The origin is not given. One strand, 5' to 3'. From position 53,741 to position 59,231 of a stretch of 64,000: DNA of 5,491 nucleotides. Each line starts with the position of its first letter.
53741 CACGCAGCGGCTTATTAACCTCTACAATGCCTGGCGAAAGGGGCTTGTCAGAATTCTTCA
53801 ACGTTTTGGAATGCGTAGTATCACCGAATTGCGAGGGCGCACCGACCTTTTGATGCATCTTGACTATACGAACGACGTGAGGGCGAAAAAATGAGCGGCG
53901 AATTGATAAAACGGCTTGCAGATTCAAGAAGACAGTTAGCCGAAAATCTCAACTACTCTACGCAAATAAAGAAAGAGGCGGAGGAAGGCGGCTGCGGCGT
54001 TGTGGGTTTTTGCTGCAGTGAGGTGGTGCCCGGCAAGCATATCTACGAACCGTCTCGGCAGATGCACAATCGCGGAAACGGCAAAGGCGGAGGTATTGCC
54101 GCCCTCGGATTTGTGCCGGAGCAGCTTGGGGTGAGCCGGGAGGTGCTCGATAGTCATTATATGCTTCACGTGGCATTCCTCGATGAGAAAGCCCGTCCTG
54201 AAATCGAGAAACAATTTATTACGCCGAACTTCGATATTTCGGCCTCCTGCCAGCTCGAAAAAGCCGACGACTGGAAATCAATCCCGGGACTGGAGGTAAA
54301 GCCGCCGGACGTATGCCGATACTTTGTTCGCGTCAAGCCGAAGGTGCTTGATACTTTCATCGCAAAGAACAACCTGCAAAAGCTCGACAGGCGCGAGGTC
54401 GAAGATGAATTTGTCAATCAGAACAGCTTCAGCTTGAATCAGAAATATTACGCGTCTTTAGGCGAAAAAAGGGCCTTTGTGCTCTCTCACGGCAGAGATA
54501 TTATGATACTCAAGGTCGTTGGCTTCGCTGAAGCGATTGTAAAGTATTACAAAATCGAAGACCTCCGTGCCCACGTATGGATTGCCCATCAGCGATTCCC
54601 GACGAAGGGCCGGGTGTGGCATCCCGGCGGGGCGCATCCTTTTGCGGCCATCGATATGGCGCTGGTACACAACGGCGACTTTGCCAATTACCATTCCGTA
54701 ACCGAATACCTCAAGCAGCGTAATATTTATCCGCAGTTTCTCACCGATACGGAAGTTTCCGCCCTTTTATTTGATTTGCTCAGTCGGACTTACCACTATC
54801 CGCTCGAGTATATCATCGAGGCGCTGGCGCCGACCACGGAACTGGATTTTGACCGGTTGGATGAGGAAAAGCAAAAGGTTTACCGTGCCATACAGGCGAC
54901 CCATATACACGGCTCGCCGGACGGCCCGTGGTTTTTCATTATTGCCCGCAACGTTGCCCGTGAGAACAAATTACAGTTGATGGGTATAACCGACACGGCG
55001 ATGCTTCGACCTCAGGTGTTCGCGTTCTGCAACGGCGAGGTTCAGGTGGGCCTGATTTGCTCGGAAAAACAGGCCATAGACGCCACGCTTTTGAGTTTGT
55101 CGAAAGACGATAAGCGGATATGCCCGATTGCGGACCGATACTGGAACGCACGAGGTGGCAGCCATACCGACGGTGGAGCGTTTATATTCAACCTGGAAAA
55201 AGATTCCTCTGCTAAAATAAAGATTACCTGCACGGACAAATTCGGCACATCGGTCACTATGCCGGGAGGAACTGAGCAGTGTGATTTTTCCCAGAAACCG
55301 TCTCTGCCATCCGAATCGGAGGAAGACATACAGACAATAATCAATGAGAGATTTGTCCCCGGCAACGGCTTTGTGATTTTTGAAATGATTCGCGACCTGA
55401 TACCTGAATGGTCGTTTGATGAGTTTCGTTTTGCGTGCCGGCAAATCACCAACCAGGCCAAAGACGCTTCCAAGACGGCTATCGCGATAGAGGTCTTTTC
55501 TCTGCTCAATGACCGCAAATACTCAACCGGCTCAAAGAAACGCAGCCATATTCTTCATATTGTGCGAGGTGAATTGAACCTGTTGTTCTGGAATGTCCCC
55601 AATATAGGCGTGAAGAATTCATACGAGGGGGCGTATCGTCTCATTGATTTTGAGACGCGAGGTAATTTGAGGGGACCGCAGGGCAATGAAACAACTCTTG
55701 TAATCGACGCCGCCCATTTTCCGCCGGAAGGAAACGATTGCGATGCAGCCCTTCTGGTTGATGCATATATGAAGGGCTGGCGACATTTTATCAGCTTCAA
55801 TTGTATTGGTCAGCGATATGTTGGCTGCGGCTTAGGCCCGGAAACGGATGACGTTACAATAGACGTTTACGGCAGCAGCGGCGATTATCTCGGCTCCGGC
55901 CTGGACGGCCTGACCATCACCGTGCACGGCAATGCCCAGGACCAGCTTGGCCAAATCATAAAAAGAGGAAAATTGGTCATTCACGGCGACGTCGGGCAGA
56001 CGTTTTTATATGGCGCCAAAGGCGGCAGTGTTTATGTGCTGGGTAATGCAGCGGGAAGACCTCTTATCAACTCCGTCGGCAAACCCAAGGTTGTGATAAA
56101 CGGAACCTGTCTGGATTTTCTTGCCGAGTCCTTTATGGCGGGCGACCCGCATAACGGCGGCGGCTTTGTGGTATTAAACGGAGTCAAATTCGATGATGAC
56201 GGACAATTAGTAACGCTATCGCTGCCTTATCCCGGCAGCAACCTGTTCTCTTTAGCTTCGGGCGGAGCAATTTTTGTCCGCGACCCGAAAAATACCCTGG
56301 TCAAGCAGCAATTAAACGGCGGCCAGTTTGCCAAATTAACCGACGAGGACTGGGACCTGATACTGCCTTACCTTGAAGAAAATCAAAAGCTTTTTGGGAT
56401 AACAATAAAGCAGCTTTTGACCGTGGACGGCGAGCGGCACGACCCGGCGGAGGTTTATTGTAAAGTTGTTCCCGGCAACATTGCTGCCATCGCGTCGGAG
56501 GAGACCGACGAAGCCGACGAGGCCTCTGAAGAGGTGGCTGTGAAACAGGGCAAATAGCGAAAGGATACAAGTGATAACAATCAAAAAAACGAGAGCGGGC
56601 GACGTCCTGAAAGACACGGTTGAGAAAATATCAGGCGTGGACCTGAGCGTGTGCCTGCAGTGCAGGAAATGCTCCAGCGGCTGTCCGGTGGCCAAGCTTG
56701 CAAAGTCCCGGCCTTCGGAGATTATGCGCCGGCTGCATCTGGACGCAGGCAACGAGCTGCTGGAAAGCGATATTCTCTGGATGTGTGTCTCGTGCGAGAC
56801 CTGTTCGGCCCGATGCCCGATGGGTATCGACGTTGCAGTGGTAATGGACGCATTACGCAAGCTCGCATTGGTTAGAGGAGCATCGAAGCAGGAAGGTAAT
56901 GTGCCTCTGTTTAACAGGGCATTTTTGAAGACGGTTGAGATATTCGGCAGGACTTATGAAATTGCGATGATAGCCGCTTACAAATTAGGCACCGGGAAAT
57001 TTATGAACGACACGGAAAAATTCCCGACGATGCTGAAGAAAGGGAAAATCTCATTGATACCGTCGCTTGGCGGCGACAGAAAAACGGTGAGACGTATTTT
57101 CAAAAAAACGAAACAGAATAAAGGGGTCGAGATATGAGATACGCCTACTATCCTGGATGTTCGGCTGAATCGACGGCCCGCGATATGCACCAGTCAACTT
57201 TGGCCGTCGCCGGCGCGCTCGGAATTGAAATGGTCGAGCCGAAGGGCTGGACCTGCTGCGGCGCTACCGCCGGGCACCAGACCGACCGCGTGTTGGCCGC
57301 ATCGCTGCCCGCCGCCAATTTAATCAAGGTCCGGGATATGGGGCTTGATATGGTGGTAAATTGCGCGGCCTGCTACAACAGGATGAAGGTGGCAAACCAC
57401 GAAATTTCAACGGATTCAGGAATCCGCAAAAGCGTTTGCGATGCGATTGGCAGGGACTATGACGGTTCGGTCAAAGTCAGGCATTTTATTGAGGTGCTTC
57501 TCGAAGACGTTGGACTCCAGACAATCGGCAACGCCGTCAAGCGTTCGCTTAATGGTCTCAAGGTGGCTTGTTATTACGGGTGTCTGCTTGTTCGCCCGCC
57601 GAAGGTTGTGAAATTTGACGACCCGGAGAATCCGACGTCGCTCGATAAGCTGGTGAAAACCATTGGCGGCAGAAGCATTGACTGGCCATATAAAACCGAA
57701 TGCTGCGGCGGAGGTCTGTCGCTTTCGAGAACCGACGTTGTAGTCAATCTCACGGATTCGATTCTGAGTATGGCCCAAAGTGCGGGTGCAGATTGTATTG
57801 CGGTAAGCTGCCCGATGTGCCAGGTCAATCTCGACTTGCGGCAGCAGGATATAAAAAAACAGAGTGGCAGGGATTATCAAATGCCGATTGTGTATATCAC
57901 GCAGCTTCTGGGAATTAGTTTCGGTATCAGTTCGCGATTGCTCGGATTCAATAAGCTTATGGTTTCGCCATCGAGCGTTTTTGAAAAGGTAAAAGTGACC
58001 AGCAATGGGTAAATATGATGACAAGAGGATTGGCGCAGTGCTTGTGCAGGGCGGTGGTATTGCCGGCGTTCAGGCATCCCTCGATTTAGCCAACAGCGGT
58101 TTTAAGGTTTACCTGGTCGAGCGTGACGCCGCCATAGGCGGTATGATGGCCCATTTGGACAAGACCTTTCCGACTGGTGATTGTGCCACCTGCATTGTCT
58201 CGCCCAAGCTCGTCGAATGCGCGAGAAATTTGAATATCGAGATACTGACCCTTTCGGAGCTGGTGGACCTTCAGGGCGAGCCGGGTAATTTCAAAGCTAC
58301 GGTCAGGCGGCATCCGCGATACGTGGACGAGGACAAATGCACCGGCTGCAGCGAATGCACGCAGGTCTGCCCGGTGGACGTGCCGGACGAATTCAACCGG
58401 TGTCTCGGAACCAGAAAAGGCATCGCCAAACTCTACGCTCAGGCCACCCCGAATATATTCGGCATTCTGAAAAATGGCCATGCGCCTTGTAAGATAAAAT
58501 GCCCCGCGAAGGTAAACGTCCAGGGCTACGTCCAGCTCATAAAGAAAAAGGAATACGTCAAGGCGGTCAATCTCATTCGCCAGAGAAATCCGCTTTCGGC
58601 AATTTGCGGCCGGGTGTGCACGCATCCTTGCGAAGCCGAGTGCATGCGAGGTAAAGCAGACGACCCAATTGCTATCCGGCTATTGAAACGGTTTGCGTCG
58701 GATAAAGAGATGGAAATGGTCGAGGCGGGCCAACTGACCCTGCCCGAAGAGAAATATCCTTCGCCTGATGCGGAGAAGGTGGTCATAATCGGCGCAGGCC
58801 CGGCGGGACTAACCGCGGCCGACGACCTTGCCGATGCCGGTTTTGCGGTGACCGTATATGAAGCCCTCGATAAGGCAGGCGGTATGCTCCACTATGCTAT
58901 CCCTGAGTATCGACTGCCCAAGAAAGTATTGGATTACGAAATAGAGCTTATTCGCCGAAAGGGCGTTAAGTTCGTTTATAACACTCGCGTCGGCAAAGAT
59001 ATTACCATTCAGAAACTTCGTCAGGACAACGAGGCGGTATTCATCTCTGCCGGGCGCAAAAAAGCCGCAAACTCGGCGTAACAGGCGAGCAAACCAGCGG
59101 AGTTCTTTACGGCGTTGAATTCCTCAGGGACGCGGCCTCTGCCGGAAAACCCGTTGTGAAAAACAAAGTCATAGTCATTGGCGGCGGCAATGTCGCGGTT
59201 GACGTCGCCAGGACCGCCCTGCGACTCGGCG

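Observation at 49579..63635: Archaeal-type split glutamate synthase genes interleaved with a MetF/MetV-HdrCBA-MvhD module in one co-directional cluster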

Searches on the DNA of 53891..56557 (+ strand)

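Call 85: search_rna_families(sources=[L003, L027, L028, L033, L045, L005], threshold=gathering)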
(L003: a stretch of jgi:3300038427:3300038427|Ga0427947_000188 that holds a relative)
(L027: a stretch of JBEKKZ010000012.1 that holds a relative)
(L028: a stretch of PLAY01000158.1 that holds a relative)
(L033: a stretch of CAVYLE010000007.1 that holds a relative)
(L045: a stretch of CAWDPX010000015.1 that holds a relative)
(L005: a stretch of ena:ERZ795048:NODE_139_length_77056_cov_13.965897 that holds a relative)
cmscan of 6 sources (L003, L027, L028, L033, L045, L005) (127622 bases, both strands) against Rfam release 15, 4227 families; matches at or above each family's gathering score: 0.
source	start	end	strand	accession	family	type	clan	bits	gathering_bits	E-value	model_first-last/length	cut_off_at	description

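Call 86: search_rna_families(source=L028, start=5230, end=5560, threshold=evalue, max_evalue=5)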
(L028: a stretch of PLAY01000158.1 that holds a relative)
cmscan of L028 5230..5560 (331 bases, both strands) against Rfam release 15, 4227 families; matches with E-value up to 5: 0.
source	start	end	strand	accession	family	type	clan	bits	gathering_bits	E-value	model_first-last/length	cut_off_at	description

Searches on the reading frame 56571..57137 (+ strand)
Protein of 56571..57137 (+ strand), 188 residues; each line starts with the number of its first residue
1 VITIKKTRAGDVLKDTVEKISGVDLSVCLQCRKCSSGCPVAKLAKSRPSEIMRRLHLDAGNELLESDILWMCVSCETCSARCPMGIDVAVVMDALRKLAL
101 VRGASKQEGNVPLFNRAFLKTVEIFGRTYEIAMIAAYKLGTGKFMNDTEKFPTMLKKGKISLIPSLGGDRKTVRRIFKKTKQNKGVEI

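Call 4: search_protein_families(library=pfam, proteins=[window:56571-57137:+], max_evalue=0.01)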
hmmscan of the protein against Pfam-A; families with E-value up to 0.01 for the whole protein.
window:56571-57137:+ (188 aa): 9 families
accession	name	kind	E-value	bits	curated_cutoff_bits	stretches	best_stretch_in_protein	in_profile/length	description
PF13183.11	Fer4_8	-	1.5e-11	45.1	27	1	25-86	2-68/68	4Fe-4S dicluster domain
PF13534.11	Fer4_17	-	3.2e-11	44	22.2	1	28-87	2-61/61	4Fe-4S dicluster domain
PF13187.11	Fer4_9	-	2.7e-08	34.1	27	1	28-85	2-50/52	4Fe-4S dicluster domain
PF13237.11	Fer4_10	-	1.8e-06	28.2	25.5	1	24-83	5-53/53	4Fe-4S dicluster domain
PF14697.11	Fer4_21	-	2.9e-05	24.5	35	0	20-41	33-54/59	4Fe-4S dicluster domain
PF12838.12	Fer4_7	-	4.9e-05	24.1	27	1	28-86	2-52/52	4Fe-4S dicluster domain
PF12797.12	Fer4_2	-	0.0012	19.1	24.5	0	23-40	5-22/22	4Fe-4S binding domain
PF12837.12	Fer4_6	-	0.0043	17.4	25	1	23-40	4-21/24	4Fe-4S binding domain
PF13484.11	Fer4_16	-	0.0052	18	30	0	28-84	2-65/66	4Fe-4S double cluster binding domain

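Call 36: search_protein_families(library=ncbifam, proteins=[window:56571-57137:+], max_evalue=0.00001)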
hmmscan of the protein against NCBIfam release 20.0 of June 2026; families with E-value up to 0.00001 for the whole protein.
window:56571-57137:+ (188 aa): 11 families
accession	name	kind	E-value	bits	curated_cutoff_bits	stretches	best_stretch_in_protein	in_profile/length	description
TIGR03290.1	CoB_CoM_SS_C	equivalog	4.5e-18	65.6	160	1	26-108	2-84/144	CoB--CoM heterodisulfide reductase subunit C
NF041890.1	hdrC_Methbact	equivalog_domain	1.1e-16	61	270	1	17-107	20-109/192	ferredoxin:CoB-CoM heterodisulfide reductase subunit HdrC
NF041779.1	hetero_SS_HdrC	equivalog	8.5e-16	58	350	1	11-103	16-107/198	ferredoxin:CoB-CoM heterodisulfide reductase subunit HdrC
NF038018.1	qmoC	equivalog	9.9e-12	45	300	1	17-103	9-95/360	quinone-interacting membrane-bound oxidoreductase complex subunit QmoC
NF042952.1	MFR_FeS_SdhB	equivalog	1.1e-11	44.3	600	1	67-169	199-299/320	8-methylmenaquinol:fumarate reductase iron-sulfur subunit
NF004898.0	PRK06259.1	equivalog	1.2e-08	34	385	1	13-105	123-222/488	fumarate reductase (CoM/CoB) subunit TfrB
NF008369.0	PRK11168.1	equivalog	4.8e-08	32.3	278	1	23-97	8-85/401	anaerobic glycerol-3-phosphate dehydrogenase subunit C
NF045796.1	DsrK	equivalog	1.6e-07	30.3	400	1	69-125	117-173/453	sulfate reduction electron transfer complex DsrMKJOP subunit DsrK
NF009226.0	PRK12576.1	equivalog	5.3e-07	29.3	344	1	26-165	154-300/317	succinate dehydrogenase/fumarate reductase iron-sulfur subunit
NF045670.1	quin_L_LdhH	equivalog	1.6e-06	26.7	800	0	66-183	350-461/706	L-lactate dehydrogenase (quinone) large subunit LdhH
TIGR01945.1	rnfC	subfamily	2.9e-06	26.1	245.95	1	3-88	341-420/435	RnfABCDGE type electron transport complex subunit C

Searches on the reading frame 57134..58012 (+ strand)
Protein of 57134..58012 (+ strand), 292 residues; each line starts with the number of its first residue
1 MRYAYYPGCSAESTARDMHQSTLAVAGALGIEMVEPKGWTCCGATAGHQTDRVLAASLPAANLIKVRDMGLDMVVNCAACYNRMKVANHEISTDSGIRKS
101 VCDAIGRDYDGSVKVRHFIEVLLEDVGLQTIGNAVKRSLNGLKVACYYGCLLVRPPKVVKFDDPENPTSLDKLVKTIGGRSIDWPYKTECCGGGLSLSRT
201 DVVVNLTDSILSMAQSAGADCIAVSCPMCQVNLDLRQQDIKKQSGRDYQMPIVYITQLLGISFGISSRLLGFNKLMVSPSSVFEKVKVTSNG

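Call 4: search_protein_families(library=pfam, proteins=[window:57134-58012:+], max_evalue=0.01)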
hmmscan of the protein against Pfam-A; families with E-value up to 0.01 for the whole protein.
window:57134-58012:+ (292 aa): 1 family
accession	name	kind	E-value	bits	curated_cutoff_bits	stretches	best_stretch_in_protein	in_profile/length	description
PF02754.22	CCG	-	2.5e-22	79.2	20.6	2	3-84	1-84/85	Cysteine-rich domain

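Call 36: search_protein_families(library=ncbifam, proteins=[window:57134-58012:+], max_evalue=0.00001)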
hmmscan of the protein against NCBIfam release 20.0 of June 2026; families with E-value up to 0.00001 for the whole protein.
window:57134-58012:+ (292 aa): 6 families
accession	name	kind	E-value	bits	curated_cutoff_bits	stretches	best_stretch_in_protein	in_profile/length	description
TIGR03288.1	CoB_CoM_SS_B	equivalog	2.6e-60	204.1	345.15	1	3-286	2-290/290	CoB--CoM heterodisulfide reductase subunit B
NF042965.1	MFR_anch_SdhE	equivalog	7.9e-52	176.6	500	1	2-276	2-275/282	8-methylmenaquinol:fumarate reductase membrane anchor subunit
NF041780.1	hetero_SS_HdrB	equivalog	1.7e-22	80.1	450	1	18-271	21-290/304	ferredoxin:CoB-CoM heterodisulfide reductase subunit HdrB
NF045670.1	quin_L_LdhH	equivalog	2.5e-15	55.8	800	1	2-233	468-685/706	L-lactate dehydrogenase (quinone) large subunit LdhH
NF004898.0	PRK06259.1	equivalog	9.8e-13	47.5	385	1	2-259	263-484/488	fumarate reductase (CoM/CoB) subunit TfrB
NF008369.0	PRK11168.1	equivalog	4.7e-06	25.7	278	0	3-91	169-259/401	anaerobic glycerol-3-phosphate dehydrogenase subunit C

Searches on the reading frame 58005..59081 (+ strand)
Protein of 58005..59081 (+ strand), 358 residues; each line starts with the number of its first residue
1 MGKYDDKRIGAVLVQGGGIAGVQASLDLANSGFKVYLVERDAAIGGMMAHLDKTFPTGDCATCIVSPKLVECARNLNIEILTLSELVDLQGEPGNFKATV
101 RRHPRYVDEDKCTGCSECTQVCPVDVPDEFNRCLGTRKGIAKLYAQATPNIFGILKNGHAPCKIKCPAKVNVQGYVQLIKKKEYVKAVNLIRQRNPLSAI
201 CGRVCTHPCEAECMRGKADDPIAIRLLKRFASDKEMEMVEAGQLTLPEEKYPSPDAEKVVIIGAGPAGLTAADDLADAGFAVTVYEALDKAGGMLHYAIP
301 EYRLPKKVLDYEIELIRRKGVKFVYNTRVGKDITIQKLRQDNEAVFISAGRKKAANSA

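Call 5: search_protein_families(library=pfam, proteins=[window:58005-59081:+], max_evalue=0.01)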
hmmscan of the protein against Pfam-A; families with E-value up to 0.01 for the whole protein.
window:58005-59081:+ (358 aa): 22 families
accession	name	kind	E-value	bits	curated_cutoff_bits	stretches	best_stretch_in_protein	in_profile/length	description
PF14691.11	Fer4_20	-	3.6e-21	75.5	25.8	1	158-238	28-111/113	Dihydroprymidine dehydrogenase domain II, 4Fe-4S cluster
PF13450.12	NAD_binding_8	-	1.7e-14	54.3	21.9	2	261-311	1-47/68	NAD(P)-binding Rossmann-like domain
PF12831.13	FAD_oxidored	-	3.9e-14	53.2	27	2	12-49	2-39/416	FAD dependent oxidoreductase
PF07992.20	Pyr_redox_2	-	3.2e-13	50.2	26.1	2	258-326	2-72/291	Pyridine nucleotide-disulphide oxidoreductase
PF00890.30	FAD_binding_2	-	5.9e-11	42.6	20.4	2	259-298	2-41/414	FAD binding domain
PF01266.30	DAO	-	6.1e-10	39.6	27.9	2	258-292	1-35/353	FAD dependent oxidoreductase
PF01946.23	Thi4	-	1.4e-09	38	26.2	1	258-293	19-55/235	Thi4 family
PF00070.33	Pyr_redox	-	7.4e-09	36.4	22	1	258-296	1-39/82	Pyridine nucleotide-disulphide oxidoreductase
PF03486.20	HI0933_like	-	4.2e-08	33.4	50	1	258-293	2-37/244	HI0933-like protein Rossmann domain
PF01593.30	Amino_oxidase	-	9.1e-08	32.2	19.8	1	267-294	2-29/443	Flavin containing amine oxidoreductase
PF01134.28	GIDA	-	2.1e-07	30.8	22.1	2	12-49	2-29/391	Glucose inhibited division protein A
PF01494.25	FAD_binding_3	-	5.6e-07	29.5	22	1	258-289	3-34/349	FAD binding domain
PF00037.32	Fer4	-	9.6e-07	28.8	21.1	1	106-126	2-22/24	4Fe-4S binding domain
PF01262.27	AlaDh_PNT_C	-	1.9e-06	27.9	23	0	255-287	27-59/214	Alanine dehydrogenase/PNT, C-terminal domain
PF13738.12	Pyr_redox_3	-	1e-05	25.4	30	1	260-287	1-29/305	Pyridine nucleotide-disulphide oxidoreductase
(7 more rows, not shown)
